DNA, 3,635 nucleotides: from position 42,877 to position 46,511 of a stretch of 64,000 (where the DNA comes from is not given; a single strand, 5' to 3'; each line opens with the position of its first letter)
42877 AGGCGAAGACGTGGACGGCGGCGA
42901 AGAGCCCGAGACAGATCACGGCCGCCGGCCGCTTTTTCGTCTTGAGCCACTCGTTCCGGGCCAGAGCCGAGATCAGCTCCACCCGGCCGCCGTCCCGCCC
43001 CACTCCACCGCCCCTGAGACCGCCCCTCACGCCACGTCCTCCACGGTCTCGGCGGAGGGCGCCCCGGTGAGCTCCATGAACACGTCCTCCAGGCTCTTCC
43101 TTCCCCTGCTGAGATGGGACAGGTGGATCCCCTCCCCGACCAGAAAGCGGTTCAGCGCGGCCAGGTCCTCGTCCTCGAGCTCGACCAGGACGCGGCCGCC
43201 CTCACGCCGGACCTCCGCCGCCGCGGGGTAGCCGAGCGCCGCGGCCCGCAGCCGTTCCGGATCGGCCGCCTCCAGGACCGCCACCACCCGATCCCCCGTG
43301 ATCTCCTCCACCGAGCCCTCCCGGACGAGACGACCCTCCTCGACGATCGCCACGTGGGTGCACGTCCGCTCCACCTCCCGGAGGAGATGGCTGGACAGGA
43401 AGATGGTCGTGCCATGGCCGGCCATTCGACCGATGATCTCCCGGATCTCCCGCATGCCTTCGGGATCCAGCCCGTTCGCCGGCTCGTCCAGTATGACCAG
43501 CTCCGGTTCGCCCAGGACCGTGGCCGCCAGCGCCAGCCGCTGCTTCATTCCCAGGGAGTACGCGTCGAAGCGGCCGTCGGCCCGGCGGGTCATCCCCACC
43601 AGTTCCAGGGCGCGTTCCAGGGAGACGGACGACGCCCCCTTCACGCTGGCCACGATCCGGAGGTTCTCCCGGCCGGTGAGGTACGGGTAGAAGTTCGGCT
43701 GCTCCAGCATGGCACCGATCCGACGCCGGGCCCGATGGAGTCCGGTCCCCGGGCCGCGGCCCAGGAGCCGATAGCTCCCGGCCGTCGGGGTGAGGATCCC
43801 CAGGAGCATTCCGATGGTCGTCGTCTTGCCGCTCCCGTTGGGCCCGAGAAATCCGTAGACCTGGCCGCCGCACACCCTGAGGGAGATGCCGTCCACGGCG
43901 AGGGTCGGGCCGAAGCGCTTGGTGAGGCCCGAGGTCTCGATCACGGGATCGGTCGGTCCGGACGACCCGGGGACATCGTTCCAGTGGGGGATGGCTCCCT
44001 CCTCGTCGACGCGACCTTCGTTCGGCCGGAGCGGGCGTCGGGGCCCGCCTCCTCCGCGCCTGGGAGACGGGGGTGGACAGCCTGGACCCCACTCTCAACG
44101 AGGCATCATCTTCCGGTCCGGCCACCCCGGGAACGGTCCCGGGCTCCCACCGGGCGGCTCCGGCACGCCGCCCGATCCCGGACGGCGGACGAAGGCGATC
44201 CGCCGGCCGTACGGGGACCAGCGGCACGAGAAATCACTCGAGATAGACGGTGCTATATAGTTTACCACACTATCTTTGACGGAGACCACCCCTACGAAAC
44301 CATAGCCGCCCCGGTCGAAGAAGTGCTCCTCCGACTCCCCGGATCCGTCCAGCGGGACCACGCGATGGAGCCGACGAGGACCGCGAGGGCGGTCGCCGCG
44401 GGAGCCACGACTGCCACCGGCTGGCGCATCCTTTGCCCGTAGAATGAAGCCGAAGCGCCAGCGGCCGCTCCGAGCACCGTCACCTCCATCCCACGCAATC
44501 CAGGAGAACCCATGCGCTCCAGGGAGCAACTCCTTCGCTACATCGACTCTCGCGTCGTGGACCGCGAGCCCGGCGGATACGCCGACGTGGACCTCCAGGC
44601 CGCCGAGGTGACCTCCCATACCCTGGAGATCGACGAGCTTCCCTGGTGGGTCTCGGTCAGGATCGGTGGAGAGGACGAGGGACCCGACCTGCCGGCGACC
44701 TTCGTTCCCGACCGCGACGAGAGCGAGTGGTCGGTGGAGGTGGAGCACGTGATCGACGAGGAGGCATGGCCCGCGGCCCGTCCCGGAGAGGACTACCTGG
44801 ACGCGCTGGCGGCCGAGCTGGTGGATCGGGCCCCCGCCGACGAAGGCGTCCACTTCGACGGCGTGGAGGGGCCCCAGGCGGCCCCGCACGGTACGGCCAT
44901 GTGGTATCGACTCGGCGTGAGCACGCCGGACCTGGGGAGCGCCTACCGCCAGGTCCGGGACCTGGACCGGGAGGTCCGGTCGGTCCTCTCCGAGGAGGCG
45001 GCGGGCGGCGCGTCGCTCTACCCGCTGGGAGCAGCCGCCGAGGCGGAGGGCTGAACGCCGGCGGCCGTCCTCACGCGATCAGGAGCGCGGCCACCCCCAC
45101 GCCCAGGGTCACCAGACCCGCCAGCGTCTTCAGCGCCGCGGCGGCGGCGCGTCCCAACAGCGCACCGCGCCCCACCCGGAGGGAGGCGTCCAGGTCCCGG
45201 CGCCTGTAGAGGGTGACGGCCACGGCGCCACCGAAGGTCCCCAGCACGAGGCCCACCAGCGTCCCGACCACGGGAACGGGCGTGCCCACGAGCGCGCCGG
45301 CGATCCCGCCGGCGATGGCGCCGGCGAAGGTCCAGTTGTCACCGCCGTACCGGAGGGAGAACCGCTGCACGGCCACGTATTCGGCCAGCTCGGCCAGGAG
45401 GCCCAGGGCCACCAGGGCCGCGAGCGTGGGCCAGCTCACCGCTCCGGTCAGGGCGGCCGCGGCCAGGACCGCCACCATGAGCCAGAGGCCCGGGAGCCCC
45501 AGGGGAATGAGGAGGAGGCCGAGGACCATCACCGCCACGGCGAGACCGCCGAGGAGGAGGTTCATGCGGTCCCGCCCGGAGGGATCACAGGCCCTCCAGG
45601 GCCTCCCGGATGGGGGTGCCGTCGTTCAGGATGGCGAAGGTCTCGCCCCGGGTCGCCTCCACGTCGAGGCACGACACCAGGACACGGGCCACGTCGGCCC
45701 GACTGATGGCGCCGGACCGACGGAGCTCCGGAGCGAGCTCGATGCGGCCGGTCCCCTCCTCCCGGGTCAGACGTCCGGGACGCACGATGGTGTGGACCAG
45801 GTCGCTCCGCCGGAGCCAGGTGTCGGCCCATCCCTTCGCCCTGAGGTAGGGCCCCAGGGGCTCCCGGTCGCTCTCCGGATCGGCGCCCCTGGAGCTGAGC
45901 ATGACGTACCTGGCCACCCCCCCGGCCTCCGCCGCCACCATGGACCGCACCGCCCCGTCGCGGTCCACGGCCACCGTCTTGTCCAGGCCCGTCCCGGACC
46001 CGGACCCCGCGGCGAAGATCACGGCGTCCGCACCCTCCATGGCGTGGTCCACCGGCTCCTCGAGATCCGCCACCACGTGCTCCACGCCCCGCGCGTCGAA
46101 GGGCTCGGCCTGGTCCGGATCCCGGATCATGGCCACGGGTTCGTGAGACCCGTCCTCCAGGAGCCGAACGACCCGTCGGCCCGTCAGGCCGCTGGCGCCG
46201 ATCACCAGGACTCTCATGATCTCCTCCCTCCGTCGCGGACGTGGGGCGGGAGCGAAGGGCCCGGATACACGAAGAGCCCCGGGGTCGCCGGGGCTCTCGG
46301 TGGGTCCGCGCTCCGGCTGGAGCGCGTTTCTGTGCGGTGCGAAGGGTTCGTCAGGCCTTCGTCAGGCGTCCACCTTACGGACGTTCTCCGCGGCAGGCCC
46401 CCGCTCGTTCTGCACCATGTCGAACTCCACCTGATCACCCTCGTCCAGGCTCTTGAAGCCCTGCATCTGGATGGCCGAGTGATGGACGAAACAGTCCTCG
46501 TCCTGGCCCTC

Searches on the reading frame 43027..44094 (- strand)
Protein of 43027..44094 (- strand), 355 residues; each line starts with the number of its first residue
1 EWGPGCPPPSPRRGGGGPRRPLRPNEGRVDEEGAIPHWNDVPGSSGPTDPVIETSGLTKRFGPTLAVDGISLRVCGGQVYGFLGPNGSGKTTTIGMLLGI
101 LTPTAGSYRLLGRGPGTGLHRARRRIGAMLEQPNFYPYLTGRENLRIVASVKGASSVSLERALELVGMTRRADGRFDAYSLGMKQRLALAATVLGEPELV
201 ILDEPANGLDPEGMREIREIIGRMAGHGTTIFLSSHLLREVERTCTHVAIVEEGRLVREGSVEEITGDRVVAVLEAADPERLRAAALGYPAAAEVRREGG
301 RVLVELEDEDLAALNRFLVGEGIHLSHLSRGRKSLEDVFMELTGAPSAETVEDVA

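Call 47: search_protein_families(library=pfam, proteins=[window:43027-44094:-], max_evalue=0.00001)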
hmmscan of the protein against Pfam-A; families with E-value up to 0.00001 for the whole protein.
window:43027-44094:- (355 aa): 2 families
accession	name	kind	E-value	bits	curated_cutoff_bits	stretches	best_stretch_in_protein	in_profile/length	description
PF00005.33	ABC_tran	-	1.7e-25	90.7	25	1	68-207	2-137/137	ABC transporter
PF13304.12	AAA_21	-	2.6e-13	51.2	27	1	176-237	235-299/304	AAA domain, putative AbiEii toxin, Type IV TA system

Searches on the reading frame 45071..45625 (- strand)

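Call 68: search_protein_families(library=pfam, proteins=[window:45071-45625:-], max_evalue=0.00001)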
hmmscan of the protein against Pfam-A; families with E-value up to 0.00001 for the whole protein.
window:45071-45625:- (184 aa): 1 family
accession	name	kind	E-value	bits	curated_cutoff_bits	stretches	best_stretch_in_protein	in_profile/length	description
PF04306.18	DUF456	-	2.7e-21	76.8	29.4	1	43-178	4-136/139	Protein of unknown function (DUF456)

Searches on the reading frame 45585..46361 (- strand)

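Call 68: search_protein_families(library=pfam, proteins=[window:45585-46361:-], max_evalue=0.00001)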
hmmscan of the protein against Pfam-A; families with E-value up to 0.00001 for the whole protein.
window:45585-46361:- (258 aa): 3 families
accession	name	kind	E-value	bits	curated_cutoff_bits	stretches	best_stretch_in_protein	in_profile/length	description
PF13460.12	NAD_binding_10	-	2.1e-43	148.8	27.2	1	55-233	1-182/184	NAD(P)H-binding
PF05368.20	NmrA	-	4.2e-10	40.2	27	1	50-162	4-111/298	NmrA-like family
PF01370.27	Epimerase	-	5.2e-08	33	20.9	1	51-205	1-176/240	NAD dependent epimerase/dehydratase family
